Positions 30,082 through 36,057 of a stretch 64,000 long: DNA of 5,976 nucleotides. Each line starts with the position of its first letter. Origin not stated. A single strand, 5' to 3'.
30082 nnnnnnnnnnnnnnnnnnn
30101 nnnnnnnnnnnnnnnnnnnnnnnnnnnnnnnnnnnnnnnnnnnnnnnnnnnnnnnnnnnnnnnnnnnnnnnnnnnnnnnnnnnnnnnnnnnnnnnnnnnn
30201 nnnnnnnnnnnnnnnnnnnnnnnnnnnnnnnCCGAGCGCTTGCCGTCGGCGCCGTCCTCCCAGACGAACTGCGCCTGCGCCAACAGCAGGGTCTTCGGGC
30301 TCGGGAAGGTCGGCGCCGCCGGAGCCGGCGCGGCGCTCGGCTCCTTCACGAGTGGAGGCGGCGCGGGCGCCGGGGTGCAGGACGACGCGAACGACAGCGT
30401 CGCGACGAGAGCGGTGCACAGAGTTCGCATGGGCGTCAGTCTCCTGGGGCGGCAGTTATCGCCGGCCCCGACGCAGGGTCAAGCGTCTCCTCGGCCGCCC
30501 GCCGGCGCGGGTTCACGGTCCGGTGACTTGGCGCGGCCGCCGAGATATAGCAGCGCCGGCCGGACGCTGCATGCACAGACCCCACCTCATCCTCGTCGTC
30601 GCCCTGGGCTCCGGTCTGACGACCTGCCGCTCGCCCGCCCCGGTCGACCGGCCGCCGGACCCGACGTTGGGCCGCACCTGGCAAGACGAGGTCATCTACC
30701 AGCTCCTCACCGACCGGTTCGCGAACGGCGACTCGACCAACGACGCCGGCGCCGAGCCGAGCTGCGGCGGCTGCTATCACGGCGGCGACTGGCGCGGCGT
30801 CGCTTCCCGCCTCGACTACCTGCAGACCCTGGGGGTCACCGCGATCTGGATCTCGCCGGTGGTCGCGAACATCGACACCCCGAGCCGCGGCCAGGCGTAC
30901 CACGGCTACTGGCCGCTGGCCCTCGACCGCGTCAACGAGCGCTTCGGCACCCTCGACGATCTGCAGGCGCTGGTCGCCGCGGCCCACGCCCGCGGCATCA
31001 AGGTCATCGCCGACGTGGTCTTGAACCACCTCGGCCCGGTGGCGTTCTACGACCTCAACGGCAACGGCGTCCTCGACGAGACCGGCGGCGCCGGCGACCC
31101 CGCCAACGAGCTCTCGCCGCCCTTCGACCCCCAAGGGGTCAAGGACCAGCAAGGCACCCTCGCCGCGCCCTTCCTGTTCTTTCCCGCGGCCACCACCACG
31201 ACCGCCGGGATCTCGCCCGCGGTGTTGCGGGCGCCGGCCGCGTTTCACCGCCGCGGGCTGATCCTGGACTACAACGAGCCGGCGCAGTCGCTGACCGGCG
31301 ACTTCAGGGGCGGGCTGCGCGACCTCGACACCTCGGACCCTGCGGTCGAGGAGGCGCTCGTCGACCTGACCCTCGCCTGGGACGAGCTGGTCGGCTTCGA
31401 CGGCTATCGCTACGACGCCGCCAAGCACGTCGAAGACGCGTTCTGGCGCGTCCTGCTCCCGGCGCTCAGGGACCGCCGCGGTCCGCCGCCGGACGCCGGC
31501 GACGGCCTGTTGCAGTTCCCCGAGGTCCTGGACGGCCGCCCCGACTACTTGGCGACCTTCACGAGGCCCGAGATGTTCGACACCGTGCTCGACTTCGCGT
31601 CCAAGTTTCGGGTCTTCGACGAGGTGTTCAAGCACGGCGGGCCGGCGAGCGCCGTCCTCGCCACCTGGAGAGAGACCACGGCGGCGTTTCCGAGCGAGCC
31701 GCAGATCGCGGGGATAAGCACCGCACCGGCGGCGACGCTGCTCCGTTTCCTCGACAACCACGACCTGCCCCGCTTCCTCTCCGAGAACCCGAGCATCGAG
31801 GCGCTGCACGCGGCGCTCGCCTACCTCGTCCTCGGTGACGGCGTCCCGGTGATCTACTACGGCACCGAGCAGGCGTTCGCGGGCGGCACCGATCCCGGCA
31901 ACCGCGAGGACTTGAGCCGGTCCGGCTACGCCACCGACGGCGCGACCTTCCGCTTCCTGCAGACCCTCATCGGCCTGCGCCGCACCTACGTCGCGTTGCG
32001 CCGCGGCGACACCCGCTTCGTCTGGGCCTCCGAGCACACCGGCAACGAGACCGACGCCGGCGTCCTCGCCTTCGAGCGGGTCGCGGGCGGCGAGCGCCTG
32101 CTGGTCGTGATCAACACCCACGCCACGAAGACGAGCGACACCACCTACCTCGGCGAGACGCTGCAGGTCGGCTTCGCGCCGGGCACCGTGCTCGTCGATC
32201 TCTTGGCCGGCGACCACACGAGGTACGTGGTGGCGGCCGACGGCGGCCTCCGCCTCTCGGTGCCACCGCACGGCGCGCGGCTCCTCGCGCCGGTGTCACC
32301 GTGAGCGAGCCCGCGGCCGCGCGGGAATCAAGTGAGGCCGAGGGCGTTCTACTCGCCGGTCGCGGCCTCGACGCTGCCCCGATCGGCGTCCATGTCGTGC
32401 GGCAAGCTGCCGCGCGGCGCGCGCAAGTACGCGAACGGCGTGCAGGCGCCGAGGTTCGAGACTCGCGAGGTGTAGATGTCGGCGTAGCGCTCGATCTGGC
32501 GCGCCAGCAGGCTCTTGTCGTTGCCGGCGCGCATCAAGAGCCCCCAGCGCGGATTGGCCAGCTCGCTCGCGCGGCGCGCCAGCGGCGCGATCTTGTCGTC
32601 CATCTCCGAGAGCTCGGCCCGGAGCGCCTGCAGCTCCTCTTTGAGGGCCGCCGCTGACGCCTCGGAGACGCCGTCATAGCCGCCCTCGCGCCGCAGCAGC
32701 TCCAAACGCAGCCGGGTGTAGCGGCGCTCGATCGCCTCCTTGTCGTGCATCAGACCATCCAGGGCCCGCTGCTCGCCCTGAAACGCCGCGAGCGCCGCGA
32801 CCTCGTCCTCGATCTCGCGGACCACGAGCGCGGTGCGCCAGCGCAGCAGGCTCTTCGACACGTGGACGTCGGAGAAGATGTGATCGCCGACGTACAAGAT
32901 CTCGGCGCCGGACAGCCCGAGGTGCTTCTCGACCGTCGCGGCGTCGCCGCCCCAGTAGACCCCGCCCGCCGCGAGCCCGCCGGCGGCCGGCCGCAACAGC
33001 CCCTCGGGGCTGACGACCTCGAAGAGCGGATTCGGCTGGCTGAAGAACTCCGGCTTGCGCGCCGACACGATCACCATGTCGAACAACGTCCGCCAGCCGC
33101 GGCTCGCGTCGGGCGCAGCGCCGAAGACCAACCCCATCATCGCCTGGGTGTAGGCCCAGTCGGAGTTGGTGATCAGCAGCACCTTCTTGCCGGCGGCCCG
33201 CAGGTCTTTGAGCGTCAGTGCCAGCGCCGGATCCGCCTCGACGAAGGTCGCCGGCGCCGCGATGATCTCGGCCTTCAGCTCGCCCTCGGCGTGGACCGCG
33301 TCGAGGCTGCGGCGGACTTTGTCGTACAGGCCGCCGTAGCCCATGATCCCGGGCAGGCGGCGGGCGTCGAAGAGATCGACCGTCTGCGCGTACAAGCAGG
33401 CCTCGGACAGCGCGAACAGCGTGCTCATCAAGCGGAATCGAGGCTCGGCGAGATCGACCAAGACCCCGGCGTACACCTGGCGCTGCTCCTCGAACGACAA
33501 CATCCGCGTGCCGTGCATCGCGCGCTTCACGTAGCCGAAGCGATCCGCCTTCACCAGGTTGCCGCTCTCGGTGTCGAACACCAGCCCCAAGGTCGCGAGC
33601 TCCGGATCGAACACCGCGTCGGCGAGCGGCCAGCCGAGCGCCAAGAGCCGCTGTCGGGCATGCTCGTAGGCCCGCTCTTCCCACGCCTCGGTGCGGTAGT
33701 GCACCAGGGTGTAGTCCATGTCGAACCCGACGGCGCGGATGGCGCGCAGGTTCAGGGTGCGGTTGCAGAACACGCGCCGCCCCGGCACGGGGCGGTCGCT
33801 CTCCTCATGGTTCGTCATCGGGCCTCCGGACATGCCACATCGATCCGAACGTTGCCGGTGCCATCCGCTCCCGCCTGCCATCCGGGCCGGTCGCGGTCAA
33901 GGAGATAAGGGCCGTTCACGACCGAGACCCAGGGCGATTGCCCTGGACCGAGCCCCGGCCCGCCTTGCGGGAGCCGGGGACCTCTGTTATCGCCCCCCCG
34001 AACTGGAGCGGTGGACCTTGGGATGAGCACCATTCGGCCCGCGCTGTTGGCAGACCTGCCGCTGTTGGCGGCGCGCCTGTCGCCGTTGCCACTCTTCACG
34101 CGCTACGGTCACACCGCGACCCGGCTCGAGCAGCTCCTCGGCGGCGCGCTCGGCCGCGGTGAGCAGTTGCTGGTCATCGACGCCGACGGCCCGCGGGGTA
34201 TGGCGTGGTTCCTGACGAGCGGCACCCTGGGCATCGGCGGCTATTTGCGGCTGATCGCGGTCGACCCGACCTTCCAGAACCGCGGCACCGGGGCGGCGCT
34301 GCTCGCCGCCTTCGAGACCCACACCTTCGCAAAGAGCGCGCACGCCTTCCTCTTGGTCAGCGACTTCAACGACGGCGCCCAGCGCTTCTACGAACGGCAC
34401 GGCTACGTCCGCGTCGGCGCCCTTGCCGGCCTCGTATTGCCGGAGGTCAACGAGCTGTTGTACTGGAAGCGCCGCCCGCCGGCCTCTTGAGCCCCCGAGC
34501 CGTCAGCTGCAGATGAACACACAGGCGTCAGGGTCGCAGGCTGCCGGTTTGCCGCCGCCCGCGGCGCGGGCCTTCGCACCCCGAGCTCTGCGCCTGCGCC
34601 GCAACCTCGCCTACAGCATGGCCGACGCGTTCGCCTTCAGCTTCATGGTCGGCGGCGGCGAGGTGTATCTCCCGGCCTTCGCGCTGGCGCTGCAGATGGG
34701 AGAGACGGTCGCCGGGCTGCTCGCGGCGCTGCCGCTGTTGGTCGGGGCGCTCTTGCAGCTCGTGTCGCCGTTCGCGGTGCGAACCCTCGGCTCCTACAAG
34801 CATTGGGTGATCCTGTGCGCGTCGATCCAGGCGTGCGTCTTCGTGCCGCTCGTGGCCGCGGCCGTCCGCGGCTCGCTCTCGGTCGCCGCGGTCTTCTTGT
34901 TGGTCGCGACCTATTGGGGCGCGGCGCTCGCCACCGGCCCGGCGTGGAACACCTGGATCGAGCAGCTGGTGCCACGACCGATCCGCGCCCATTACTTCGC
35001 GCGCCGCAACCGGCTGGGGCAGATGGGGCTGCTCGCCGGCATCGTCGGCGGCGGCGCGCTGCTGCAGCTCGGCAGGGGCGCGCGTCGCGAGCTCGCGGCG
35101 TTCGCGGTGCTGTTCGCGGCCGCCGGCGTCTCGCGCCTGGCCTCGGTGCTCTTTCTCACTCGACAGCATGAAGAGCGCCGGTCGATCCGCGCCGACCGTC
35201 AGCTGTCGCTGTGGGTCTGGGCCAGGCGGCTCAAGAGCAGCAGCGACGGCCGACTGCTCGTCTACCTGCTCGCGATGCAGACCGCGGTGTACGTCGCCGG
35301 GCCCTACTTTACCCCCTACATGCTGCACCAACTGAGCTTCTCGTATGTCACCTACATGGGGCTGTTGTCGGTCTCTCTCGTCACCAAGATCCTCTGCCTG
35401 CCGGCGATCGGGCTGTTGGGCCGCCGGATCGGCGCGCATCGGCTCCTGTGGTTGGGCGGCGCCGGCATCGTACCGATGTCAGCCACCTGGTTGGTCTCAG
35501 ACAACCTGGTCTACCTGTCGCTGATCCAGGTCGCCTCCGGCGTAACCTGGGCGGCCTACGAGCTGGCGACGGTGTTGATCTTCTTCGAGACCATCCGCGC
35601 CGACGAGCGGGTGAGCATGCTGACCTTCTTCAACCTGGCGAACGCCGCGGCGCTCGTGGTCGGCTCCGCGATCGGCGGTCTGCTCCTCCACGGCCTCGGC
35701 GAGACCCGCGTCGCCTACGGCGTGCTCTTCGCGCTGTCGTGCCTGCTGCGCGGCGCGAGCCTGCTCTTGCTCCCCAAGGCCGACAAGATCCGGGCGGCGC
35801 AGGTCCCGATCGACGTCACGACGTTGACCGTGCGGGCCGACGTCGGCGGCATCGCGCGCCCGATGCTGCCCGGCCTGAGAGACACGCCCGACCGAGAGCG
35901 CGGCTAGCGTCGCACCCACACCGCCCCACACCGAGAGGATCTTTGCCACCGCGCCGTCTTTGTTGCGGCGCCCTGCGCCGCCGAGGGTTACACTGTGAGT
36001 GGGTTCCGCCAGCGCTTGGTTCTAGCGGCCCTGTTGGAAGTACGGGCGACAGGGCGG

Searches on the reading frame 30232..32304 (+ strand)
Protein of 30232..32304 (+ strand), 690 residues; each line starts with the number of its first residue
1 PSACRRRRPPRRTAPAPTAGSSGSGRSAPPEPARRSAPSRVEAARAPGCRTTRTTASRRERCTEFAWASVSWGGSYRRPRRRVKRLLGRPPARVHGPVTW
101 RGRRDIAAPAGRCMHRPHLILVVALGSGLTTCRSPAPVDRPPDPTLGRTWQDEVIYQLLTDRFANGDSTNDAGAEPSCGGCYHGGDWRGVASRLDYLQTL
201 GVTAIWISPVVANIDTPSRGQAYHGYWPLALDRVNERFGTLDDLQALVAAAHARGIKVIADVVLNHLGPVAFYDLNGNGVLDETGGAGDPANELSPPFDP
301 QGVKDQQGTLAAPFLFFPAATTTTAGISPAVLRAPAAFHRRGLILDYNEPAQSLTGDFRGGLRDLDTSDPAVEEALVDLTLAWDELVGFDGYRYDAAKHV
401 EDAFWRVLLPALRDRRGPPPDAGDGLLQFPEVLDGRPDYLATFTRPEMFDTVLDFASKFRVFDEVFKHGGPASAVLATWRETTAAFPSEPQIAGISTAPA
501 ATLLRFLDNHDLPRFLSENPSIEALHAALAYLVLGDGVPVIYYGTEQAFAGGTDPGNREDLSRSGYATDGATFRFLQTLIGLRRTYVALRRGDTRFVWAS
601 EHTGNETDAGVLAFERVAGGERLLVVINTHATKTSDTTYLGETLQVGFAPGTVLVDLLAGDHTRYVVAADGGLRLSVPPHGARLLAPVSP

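Call 41: search_protein_families(library=pfam, proteins=[window:30232-32304:+], max_evalue=0.001)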
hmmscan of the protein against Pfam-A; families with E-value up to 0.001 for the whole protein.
window:30232-32304:+ (690 aa): 2 families
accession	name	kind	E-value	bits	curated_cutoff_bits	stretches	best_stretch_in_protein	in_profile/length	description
PF00128.31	Alpha-amylase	-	6.1e-44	151.4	22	2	157-269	1-94/446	Alpha amylase, catalytic domain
PF16657.11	Malt_amylase_C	-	3.6e-05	24.2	27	1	609-683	11-74/75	Maltogenic Amylase, C-terminal domain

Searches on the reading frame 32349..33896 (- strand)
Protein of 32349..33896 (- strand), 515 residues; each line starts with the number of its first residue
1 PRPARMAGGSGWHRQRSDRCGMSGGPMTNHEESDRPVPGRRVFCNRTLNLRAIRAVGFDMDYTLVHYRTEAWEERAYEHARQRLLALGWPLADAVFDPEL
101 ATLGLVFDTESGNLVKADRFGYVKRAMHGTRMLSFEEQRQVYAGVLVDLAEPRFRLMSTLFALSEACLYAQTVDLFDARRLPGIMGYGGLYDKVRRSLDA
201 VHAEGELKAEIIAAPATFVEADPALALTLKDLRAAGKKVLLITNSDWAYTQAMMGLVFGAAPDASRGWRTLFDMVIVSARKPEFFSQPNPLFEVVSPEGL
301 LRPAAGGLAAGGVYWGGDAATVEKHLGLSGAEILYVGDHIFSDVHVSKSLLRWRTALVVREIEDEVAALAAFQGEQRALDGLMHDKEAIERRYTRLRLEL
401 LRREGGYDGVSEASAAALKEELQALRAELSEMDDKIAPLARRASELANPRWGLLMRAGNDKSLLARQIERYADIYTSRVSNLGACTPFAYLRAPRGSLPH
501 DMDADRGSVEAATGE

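Call 41: search_protein_families(library=pfam, proteins=[window:32349-33896:-], max_evalue=0.001)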
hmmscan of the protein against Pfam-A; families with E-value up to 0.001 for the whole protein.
window:32349-33896:- (515 aa): 2 families
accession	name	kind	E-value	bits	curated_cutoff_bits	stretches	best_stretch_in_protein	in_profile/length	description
PF05761.20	5_nucleotid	-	2.5e-143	478.8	28.5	1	42-502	1-459/460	5' nucleotidase family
PF00702.32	Hydrolase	-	7.4e-06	26.9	26.4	0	53-340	1-181/191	haloacid dehalogenase-like hydrolase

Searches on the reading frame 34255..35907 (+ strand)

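Call 41: search_protein_families(library=pfam, proteins=[window:34255-35907:+], max_evalue=0.001)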
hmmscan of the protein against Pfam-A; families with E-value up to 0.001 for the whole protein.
window:34255-35907:+ (550 aa): 1 family
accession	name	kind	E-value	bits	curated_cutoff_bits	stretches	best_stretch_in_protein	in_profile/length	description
PF07690.21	MFS_1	-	3e-16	59.7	33.4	3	338-510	5-176/347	Major Facilitator Superfamily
